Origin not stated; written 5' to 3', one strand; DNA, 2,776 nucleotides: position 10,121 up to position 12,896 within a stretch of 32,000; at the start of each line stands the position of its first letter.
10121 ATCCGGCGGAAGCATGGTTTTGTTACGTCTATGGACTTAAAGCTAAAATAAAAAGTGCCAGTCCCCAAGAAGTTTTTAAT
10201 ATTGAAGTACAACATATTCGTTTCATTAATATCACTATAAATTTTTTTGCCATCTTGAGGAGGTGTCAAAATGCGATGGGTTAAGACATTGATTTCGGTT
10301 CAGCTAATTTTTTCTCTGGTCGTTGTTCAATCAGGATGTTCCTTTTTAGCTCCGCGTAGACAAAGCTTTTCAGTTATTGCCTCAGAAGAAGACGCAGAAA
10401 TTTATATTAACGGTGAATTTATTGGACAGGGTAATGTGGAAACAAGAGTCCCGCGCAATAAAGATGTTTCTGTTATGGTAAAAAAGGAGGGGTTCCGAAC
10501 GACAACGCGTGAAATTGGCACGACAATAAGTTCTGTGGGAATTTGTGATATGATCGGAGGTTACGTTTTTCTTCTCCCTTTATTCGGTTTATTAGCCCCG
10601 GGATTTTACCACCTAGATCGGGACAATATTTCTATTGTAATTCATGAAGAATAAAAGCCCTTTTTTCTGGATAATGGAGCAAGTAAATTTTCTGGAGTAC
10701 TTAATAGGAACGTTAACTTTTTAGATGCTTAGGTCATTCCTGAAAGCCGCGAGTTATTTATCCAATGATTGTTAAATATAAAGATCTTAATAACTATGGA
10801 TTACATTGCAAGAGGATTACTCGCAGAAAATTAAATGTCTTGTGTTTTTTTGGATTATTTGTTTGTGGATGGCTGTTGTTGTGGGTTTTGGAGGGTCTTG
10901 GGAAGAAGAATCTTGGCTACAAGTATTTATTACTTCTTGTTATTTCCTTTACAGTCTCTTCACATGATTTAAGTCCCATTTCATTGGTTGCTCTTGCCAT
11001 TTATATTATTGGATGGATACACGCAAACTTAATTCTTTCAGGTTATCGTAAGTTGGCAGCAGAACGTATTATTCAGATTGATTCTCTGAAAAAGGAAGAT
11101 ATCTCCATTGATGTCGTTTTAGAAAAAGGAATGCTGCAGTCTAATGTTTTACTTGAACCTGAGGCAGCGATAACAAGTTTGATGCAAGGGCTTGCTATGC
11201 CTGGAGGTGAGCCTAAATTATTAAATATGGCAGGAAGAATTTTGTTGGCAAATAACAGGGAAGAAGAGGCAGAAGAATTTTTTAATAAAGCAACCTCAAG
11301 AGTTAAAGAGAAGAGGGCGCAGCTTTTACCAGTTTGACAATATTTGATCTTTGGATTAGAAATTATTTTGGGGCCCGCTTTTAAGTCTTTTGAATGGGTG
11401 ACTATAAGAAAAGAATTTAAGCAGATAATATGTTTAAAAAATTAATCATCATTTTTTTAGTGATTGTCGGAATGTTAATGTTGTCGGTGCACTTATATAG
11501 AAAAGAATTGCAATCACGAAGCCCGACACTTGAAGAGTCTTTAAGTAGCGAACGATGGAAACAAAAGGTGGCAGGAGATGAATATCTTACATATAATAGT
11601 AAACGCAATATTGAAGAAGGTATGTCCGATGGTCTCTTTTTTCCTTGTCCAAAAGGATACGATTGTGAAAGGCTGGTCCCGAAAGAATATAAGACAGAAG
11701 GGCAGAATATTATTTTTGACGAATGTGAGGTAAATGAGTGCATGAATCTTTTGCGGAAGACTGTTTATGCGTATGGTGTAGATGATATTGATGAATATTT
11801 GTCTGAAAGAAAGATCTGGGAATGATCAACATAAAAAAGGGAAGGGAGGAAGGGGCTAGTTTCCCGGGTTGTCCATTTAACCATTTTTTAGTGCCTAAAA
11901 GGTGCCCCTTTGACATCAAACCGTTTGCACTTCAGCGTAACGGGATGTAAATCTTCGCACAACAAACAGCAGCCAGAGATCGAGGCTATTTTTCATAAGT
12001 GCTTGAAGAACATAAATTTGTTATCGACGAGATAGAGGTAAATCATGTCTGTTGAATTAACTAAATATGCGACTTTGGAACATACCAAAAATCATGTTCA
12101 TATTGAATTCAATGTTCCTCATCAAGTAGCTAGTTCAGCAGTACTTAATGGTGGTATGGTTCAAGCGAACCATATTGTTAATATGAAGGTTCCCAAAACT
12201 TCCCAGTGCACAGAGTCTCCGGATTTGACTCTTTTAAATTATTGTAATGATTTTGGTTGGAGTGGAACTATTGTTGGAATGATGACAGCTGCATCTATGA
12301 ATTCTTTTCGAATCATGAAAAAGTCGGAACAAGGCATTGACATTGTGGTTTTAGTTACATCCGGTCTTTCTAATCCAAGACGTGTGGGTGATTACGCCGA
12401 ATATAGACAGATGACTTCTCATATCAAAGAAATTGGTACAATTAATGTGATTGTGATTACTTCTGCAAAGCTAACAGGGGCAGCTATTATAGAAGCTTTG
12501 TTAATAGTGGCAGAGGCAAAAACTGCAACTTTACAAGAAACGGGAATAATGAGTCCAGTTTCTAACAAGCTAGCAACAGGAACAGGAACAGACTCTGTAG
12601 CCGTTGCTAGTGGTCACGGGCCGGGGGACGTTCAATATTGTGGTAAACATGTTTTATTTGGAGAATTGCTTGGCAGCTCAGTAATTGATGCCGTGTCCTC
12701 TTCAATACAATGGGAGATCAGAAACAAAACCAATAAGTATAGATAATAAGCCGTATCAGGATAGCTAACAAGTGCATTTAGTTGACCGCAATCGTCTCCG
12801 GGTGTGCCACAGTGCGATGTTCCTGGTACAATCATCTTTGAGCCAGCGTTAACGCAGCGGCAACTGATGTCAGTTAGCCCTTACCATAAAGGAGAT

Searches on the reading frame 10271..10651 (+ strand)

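Call 25: search_protein_families(library=pfam, proteins=[window:10271-10651:+], max_evalue=0.001)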
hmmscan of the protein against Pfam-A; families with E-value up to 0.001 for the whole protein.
window:10271-10651:+ (127 aa): 1 family
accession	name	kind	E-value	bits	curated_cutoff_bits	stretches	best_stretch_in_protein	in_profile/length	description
PF08308.17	PEGA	-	9e-07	29.1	20.8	1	34-82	5-53/71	PEGA domain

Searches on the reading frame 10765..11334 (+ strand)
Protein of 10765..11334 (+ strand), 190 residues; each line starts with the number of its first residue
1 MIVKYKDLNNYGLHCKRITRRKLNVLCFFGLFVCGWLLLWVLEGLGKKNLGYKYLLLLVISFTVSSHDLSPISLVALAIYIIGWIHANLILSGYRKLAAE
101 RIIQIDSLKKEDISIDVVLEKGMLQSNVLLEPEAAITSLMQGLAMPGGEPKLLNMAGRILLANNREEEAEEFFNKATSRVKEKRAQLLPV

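Call 25: search_protein_families(library=pfam, proteins=[window:10765-11334:+], max_evalue=0.001)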
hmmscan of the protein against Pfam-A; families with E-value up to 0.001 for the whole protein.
window:10765-11334:+ (190 aa): 1 family
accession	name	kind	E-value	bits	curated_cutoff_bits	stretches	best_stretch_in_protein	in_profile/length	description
PF13181.12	TPR_8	-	0.00023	21.5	25.7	0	151-178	2-29/34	Tetratricopeptide repeat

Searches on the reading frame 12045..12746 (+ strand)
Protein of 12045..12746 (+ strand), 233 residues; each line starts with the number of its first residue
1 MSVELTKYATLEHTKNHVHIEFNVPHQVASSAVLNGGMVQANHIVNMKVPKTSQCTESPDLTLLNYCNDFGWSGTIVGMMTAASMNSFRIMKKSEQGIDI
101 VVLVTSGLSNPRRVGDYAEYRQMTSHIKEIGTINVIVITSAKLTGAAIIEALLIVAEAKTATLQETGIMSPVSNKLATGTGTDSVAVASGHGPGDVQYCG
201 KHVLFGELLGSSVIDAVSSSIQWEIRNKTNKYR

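Call 25: search_protein_families(library=pfam, proteins=[window:12045-12743:+], max_evalue=0.001)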
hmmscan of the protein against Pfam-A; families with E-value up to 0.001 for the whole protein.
window:12045-12743:+ (233 aa): 1 family
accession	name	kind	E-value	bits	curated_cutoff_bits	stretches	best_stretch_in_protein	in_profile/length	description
PF01955.23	CbiZ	-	4.7e-53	180.5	27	1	21-217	1-191/191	Adenosylcobinamide amidohydrolase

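Call 67: find_encoding_contigs(protein=window:12045-12746:+, flank=3000, max_places=3)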
Protein window:12045-12746:+ (233 aa): no gene with exactly this product is on record in the collection.
